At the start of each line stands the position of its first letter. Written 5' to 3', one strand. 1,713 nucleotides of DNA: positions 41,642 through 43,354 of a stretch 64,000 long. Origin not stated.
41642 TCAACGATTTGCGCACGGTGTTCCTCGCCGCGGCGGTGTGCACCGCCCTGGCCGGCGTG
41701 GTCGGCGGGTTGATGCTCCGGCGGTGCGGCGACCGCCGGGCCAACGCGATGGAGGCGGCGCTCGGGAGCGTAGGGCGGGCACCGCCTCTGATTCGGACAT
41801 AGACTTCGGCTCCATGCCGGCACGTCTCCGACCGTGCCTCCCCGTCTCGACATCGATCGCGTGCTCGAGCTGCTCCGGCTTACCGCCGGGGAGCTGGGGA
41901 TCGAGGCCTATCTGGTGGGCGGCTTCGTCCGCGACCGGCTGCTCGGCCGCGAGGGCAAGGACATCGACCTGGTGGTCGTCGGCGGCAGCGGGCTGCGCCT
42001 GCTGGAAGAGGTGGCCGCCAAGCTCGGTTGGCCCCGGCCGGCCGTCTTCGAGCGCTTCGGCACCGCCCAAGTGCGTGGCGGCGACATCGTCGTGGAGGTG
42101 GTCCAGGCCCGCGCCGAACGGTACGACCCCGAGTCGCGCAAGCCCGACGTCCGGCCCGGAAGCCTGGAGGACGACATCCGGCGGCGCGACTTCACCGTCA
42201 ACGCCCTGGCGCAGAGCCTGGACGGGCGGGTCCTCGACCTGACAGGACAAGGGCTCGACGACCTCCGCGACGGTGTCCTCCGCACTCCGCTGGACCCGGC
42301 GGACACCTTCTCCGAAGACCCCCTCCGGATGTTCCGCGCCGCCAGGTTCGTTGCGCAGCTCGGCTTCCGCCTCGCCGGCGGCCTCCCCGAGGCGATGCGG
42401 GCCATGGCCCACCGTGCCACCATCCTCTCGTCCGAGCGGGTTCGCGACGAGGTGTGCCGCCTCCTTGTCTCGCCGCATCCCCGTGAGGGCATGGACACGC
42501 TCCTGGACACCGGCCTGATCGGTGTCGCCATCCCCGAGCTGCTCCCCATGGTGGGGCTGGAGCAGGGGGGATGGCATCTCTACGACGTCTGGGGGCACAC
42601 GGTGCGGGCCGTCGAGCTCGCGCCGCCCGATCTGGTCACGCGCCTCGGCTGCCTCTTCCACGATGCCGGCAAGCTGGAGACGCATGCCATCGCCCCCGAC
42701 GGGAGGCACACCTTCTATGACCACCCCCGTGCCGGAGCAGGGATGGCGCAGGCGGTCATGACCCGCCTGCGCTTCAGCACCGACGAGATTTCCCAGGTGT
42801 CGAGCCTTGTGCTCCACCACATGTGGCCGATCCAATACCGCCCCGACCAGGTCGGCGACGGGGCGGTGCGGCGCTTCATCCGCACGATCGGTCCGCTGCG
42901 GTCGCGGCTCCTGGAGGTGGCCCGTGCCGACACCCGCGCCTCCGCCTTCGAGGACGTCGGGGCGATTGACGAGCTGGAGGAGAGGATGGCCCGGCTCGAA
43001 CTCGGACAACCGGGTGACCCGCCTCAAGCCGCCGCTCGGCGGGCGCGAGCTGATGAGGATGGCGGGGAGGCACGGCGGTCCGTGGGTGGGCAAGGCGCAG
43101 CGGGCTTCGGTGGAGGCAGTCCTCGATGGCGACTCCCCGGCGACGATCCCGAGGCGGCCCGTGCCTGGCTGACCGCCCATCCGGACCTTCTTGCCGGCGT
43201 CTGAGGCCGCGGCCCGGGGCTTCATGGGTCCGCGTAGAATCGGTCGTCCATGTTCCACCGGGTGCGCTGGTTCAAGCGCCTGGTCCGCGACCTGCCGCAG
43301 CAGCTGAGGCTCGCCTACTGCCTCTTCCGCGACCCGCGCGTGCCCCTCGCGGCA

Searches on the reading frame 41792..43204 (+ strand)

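Call 40: search_protein_families(library=pfam, max_evalue=0.00001, proteins=[window:41792-43204:+])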
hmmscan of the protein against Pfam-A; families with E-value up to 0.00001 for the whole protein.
window:41792-43204:+ (470 aa): 3 families
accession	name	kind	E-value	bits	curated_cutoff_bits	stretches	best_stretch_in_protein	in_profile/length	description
PF01743.26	PolyA_pol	-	8.5e-24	84.7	23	1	39-164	1-126/126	Poly A polymerase head domain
PF12627.12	PolyA_pol_RNAbd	-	6.9e-13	48.6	22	1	191-250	1-60/64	Probable RNA and SrmB- binding site of polymerase A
PF01966.28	HD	-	3.6e-06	27.7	22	1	279-347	23-89/116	HD domain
